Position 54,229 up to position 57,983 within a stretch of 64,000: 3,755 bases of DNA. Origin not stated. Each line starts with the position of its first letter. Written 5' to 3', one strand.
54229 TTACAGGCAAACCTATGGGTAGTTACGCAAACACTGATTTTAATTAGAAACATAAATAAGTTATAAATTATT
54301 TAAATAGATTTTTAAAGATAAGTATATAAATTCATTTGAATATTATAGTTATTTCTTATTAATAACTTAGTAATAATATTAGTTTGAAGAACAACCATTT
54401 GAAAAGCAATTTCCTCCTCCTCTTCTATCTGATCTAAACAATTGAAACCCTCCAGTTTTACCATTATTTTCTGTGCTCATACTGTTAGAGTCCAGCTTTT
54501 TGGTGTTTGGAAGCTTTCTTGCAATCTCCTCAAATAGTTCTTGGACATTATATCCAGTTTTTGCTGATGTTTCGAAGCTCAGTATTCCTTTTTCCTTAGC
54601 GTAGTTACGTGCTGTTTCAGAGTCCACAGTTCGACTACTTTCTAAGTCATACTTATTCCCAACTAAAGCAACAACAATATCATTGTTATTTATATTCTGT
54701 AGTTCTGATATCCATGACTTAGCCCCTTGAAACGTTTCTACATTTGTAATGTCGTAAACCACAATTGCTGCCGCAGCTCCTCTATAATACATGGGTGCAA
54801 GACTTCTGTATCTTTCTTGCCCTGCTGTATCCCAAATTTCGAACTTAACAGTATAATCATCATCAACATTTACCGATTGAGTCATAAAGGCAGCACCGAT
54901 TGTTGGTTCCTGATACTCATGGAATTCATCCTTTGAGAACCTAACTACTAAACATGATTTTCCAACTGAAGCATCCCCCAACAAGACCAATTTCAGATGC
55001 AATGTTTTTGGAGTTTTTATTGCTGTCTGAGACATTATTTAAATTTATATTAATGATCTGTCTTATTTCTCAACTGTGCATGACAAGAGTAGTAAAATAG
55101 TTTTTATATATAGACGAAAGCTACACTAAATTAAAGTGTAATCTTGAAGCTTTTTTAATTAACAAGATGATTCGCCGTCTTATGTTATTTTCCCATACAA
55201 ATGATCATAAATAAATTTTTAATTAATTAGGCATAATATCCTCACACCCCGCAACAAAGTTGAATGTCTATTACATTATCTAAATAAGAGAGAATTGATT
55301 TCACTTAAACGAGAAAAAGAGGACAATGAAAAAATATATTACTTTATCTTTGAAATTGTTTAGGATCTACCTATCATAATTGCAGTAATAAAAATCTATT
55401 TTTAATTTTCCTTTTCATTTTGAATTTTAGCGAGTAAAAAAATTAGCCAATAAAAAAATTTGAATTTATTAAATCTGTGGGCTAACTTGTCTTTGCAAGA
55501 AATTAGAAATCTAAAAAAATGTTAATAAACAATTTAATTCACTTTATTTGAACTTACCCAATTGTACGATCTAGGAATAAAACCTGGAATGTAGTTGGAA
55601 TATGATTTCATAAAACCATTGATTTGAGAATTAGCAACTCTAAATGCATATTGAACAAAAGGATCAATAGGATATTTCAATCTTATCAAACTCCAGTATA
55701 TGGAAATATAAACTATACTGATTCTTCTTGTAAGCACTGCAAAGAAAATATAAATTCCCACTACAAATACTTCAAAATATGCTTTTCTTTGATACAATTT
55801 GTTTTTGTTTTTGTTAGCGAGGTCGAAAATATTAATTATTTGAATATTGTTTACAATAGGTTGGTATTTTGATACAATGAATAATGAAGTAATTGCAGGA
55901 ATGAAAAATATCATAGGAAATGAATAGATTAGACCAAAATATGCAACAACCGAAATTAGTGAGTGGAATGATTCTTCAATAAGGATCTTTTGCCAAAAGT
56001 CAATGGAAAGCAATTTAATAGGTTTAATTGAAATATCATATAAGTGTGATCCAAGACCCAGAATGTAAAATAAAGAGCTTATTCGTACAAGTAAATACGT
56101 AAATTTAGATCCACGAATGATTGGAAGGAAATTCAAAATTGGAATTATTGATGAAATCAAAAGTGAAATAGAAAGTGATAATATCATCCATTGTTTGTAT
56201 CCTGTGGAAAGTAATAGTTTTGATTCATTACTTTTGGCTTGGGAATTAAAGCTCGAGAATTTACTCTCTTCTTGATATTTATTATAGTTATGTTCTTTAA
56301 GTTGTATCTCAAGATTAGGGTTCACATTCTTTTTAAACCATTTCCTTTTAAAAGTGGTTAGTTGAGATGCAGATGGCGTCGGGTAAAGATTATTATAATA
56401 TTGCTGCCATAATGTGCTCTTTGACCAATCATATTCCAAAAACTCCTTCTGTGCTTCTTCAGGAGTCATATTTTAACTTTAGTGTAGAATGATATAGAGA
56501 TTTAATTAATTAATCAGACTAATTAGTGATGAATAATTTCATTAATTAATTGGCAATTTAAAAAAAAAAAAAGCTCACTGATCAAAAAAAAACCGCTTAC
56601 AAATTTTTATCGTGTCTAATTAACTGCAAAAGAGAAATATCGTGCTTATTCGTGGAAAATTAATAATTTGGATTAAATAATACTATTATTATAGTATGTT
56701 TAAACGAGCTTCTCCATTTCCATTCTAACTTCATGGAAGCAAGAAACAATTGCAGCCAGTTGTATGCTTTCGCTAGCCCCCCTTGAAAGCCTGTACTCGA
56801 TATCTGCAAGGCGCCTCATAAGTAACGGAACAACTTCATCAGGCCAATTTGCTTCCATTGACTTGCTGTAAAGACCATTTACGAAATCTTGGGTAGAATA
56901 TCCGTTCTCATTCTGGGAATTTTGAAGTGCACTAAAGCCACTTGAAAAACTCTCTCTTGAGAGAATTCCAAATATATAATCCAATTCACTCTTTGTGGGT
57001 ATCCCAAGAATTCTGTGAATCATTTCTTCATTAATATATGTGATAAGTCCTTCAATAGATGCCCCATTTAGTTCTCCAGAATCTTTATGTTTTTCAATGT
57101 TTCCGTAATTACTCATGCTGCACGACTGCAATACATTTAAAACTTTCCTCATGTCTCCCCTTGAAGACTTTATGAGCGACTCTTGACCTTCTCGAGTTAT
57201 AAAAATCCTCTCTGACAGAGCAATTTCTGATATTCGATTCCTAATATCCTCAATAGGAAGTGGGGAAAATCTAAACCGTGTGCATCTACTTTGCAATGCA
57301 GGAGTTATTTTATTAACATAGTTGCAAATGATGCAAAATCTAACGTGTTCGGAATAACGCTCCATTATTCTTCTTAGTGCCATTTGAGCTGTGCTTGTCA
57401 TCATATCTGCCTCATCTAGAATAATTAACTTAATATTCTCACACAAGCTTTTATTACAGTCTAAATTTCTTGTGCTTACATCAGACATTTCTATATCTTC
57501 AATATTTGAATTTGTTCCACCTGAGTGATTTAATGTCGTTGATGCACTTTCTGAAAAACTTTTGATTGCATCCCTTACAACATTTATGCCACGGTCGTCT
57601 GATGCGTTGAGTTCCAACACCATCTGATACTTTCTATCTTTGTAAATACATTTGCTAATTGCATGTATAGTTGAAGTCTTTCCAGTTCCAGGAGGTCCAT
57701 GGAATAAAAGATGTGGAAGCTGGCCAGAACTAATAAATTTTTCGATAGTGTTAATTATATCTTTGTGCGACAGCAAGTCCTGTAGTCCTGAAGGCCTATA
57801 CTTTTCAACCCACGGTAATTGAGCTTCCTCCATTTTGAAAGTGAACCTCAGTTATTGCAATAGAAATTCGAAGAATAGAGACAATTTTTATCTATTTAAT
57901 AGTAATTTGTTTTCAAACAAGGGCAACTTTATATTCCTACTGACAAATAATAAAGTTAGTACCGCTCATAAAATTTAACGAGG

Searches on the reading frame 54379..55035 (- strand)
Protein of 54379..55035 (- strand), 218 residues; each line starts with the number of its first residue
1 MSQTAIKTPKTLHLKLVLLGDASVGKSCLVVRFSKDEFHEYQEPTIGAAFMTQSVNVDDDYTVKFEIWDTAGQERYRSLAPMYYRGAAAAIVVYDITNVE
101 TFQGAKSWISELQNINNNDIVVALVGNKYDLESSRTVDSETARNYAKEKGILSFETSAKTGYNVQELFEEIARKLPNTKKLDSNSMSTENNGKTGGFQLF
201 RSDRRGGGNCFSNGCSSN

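Call 48: search_protein_families(library=pfam, proteins=[window:54379-55035:-], max_evalue=0.001)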
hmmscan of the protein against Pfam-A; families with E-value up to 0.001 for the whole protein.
window:54379-55035:- (218 aa): 6 families
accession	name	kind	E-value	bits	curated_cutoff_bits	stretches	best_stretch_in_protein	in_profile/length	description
PF00071.28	Ras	-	9.5e-60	201.3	21.6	1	15-175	1-160/162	Ras family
PF08477.19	Roc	-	1.1e-36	126.1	27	1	15-130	1-119/119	Ras of Complex, Roc, domain of DAPkinase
PF00025.27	Arf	-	1.2e-16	61.1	22.3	1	12-173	13-172/174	ADP-ribosylation factor family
PF04670.18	Gtr1_RagA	-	0.0001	22.3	22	1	15-139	1-131/232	Gtr1/RagA G protein conserved region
PF00009.33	GTP_EFTU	-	0.00014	21.9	26.5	1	58-176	65-187/188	Elongation factor Tu GTP binding domain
PF01926.29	MMR_HSR1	-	0.00049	20.6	21.9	1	16-122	2-109/113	50S ribosome-binding GTPase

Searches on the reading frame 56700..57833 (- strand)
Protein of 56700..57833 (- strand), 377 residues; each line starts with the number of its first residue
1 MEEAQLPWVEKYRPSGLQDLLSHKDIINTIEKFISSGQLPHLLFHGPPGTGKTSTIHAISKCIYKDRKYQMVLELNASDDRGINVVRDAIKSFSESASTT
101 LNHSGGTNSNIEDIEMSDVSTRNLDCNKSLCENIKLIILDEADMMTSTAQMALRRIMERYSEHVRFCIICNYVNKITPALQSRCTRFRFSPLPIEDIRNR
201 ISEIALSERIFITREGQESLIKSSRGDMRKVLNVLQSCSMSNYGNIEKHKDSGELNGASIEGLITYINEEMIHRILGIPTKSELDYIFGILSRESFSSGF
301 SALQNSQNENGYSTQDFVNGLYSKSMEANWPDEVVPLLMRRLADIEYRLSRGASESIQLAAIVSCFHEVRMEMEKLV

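Call 48: search_protein_families(library=pfam, proteins=[window:56700-57833:-], max_evalue=0.001)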
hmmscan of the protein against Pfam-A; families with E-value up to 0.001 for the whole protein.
window:56700-57833:- (377 aa): 14 families
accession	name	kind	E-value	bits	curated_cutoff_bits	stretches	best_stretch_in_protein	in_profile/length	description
PF08542.16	Rep_fac_C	-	1.1e-15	58.2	23.6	1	279-364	1-87/88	Replication factor C C-terminal domain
PF00004.35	AAA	-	5.9e-14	53.1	21.2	1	42-191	1-130/131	ATPase family associated with various cellular activities (AAA)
PF03215.21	Rad17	-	6.1e-10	39.8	23.8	1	5-161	6-160/186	Rad17 P-loop domain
PF13177.12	DNA_pol3_delta2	-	4.5e-09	36.9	27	1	23-192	2-160/161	DNA polymerase III, delta subunit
PF25361.1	AAA_lid_RFC1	-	3.7e-08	33.1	34.9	1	195-242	2-49/59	RFC1-like, AAA+ ATPase lid domain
PF13604.12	AAA_30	-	4e-07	30.4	27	1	30-166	10-121/191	AAA domain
PF13245.12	AAA_19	-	4.5e-07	30.5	25.1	1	42-158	14-115/134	AAA domain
PF13086.12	AAA_11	-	1.9e-05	25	27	0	30-64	10-42/257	AAA domain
PF00270.35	DEAD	-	6.3e-05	23.2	26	1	41-163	16-150/167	DEAD/DEAH box helicase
PF13401.12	AAA_22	-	8.1e-05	23.4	27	1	41-159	7-110/130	AAA domain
PF04851.21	ResIII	-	0.00046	20.6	22.5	1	25-163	10-153/164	Type III restriction enzyme, res subunit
PF05970.20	PIF1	-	0.0006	19.9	25.9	0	24-158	7-127/223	PIF1-like helicase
PF07728.20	AAA_5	-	0.00083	19.8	22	0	41-158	1-91/139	AAA domain (dynein-related subfamily)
PF13191.12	AAA_16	-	0.00087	20.3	32.6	0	34-66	19-51/167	AAA ATPase domain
